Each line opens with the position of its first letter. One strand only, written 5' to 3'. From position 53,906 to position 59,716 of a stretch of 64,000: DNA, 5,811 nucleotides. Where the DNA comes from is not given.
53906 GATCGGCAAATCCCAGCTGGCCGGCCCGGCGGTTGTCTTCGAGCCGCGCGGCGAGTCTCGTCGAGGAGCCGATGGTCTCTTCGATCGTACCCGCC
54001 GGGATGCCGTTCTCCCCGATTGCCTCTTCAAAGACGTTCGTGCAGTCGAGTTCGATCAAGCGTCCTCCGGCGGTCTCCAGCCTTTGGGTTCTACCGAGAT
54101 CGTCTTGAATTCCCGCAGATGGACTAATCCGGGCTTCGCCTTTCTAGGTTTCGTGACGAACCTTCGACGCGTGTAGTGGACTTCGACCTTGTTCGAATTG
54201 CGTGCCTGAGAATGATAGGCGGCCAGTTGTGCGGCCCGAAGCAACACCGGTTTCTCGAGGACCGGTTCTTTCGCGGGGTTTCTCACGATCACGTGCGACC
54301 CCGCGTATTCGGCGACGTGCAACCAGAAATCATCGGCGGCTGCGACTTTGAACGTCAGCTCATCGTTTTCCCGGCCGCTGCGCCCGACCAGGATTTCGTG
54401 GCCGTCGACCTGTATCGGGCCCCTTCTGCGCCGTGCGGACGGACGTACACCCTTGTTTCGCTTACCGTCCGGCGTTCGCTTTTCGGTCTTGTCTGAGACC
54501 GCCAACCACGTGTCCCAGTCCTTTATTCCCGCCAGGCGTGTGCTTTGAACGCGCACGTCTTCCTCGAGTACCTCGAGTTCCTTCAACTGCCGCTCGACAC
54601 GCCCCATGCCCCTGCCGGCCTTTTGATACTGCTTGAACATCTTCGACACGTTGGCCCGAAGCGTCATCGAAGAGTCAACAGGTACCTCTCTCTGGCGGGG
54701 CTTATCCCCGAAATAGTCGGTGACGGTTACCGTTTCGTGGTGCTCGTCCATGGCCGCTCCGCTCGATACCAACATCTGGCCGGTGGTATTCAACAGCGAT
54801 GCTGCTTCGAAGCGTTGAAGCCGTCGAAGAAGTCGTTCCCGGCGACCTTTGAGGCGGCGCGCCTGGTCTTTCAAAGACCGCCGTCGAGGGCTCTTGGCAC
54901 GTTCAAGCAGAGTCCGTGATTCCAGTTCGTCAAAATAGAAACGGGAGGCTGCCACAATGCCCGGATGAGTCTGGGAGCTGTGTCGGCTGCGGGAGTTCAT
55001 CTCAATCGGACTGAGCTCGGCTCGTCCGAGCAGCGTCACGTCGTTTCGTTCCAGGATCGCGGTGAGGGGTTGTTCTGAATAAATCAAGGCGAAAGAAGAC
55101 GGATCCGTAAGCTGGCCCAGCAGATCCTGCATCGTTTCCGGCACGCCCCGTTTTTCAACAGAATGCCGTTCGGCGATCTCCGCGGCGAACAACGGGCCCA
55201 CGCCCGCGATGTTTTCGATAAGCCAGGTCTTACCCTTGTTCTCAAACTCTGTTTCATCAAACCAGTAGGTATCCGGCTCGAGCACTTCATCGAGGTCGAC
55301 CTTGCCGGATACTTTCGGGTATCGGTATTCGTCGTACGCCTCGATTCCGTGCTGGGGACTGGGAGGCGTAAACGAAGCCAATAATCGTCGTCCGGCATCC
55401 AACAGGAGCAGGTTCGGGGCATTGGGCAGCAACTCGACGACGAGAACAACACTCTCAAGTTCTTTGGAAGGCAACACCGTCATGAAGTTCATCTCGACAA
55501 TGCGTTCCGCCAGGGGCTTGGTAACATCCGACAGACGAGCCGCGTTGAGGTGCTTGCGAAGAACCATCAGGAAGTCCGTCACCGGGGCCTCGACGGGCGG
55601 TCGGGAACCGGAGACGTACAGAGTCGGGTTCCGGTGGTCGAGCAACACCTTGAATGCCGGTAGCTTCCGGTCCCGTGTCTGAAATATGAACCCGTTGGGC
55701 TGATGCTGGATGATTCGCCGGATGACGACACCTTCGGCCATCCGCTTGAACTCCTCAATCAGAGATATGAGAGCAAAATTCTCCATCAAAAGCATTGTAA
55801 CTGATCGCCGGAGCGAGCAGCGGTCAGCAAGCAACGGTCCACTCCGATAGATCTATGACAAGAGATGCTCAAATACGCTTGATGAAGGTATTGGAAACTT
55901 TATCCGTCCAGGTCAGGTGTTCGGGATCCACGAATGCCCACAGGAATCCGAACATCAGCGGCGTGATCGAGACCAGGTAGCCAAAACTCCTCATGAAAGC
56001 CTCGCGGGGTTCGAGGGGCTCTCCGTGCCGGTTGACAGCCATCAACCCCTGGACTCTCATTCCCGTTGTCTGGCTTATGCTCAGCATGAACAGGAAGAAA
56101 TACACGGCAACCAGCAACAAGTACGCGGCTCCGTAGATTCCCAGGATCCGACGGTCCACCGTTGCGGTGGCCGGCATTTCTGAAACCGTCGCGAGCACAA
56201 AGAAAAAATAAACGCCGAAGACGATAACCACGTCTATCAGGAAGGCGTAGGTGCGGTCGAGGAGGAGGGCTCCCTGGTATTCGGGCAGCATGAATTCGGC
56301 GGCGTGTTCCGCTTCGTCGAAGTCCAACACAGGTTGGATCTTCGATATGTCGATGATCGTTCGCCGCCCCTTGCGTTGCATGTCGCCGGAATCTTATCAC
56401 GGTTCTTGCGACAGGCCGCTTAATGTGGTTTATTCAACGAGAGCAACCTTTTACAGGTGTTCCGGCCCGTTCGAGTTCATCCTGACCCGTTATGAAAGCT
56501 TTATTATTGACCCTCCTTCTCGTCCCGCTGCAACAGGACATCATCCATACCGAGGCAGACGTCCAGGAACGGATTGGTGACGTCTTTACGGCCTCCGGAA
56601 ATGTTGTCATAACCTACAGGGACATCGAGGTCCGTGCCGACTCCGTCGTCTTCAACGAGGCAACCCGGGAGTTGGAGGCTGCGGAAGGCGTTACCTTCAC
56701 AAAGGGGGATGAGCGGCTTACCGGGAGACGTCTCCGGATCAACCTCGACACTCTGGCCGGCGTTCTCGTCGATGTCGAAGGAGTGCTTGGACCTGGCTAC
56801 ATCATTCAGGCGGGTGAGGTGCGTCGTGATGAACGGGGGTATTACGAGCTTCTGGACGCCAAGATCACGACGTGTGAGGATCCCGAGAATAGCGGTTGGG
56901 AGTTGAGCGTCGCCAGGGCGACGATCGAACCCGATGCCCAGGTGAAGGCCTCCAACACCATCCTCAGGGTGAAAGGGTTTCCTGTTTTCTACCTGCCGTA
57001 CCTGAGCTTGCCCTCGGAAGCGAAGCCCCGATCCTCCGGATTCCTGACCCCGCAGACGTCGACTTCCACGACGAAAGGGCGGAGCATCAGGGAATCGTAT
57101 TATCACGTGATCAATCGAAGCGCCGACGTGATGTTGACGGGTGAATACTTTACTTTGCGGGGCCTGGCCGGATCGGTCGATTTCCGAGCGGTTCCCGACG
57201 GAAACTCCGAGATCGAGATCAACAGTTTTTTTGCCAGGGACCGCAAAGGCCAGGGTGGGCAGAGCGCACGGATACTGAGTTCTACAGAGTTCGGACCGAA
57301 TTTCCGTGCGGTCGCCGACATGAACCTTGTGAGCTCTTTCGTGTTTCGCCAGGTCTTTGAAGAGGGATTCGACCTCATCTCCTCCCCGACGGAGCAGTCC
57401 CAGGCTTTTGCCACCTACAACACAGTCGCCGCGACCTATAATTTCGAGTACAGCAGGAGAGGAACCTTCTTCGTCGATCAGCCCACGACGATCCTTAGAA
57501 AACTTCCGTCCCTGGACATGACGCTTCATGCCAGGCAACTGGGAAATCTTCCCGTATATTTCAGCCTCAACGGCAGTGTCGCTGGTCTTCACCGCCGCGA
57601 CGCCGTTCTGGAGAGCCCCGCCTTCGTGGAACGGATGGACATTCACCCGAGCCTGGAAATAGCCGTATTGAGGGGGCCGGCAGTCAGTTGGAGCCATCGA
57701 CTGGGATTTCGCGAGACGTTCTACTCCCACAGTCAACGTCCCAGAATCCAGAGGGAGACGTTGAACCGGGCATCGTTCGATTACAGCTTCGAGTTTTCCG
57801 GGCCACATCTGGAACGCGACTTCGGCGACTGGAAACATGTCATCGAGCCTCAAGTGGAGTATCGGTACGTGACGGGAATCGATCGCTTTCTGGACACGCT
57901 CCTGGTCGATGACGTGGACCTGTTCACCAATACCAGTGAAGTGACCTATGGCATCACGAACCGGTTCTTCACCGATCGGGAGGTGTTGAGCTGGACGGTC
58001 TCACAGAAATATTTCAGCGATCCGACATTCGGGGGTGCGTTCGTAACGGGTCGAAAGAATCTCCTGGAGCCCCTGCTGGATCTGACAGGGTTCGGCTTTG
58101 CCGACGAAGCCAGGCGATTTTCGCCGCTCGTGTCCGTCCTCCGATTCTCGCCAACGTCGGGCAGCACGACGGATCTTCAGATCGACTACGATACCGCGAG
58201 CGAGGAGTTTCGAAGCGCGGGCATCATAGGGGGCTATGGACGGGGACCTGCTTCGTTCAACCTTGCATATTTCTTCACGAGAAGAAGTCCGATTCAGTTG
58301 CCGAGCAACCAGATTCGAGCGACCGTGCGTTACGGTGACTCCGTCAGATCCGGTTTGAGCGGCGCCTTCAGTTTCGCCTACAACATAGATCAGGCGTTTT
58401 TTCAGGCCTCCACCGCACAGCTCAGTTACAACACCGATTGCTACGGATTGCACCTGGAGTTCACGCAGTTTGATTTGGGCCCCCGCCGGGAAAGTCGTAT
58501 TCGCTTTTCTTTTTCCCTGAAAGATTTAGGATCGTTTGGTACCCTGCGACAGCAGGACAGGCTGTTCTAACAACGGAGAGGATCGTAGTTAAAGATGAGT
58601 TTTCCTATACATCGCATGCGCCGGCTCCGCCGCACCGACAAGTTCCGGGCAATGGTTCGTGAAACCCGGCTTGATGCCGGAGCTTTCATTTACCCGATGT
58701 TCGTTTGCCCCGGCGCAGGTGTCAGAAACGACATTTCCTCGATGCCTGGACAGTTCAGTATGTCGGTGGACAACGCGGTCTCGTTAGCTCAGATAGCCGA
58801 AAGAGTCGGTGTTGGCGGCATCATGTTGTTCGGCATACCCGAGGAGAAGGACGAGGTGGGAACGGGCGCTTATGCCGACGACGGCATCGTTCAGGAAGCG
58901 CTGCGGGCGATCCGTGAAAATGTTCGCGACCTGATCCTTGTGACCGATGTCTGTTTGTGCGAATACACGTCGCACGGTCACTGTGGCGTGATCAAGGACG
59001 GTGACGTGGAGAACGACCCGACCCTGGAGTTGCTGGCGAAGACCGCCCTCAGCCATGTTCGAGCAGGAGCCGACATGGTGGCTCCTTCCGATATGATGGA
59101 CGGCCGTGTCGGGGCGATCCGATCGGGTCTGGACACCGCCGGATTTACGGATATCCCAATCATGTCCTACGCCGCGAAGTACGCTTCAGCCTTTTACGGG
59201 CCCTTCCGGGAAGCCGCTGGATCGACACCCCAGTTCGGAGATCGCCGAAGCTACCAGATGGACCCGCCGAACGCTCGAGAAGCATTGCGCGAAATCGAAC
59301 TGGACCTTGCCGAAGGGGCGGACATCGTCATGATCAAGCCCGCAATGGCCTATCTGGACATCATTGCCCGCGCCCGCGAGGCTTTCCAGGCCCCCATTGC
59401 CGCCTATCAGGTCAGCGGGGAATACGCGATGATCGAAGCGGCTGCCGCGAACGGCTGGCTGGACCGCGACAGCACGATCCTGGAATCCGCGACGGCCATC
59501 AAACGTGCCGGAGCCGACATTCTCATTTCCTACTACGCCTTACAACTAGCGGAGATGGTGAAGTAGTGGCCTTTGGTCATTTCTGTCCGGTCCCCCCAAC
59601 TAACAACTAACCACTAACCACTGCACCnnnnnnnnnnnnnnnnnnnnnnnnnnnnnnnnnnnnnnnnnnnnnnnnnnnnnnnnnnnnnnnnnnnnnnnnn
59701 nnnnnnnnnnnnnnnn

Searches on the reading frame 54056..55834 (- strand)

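Call 18: search_protein_families(library=ncbifam, proteins=[window:54056-55834:-], max_evalue=0.001)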
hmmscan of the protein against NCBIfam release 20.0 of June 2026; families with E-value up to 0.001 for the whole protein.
window:54056-55834:- (592 aa): 2 families
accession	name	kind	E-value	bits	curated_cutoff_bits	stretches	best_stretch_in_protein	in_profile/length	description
NF038240.1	fibro_bind_EfbA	exception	1.6e-37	129.4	1025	2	316-584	294-558/567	fibronectin-binding protein EfbA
NF041120.1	RqcH_arch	equivalog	6.5e-22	78.1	400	1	21-369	4-332/645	ribosome rescue protein RqcH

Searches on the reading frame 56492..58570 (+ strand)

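Call 18: search_protein_families(library=ncbifam, proteins=[window:56492-58570:+], max_evalue=0.001)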
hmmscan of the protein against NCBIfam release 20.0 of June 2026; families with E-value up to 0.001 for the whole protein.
window:56492-58570:+ (692 aa): 2 families
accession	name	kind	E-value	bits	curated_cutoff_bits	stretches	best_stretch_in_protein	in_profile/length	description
NF002997.0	PRK03761.1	equivalog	3.4e-25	88.3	683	1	28-471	69-530/783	LPS assembly protein LptD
NF003358.0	PRK04423.1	equivalog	7.9e-12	44.2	944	1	22-253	64-294/799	LPS-assembly protein LptD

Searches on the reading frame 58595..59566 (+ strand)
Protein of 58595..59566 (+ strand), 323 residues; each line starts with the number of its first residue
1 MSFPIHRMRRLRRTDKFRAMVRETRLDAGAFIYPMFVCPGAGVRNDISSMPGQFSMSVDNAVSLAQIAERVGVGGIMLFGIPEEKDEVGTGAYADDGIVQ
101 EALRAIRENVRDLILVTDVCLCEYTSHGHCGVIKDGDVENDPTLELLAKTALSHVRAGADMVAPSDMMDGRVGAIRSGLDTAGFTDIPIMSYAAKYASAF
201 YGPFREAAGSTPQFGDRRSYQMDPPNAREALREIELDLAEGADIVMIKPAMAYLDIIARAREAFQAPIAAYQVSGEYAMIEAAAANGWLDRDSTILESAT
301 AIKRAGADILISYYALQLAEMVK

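Call 18: search_protein_families(library=ncbifam, proteins=[window:58595-59566:+], max_evalue=0.001)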
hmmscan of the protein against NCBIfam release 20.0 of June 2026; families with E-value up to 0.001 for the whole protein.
window:58595-59566:+ (323 aa): 2 families
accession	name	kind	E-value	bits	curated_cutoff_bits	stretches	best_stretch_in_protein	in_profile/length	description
NF006762.1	PRK09283.1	equivalog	7e-150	498.8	297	1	2-322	2-324/327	porphobilinogen synthase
NF009923.0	PRK13384.1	equivalog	3.3e-116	388.3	507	1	2-321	5-323/327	porphobilinogen synthase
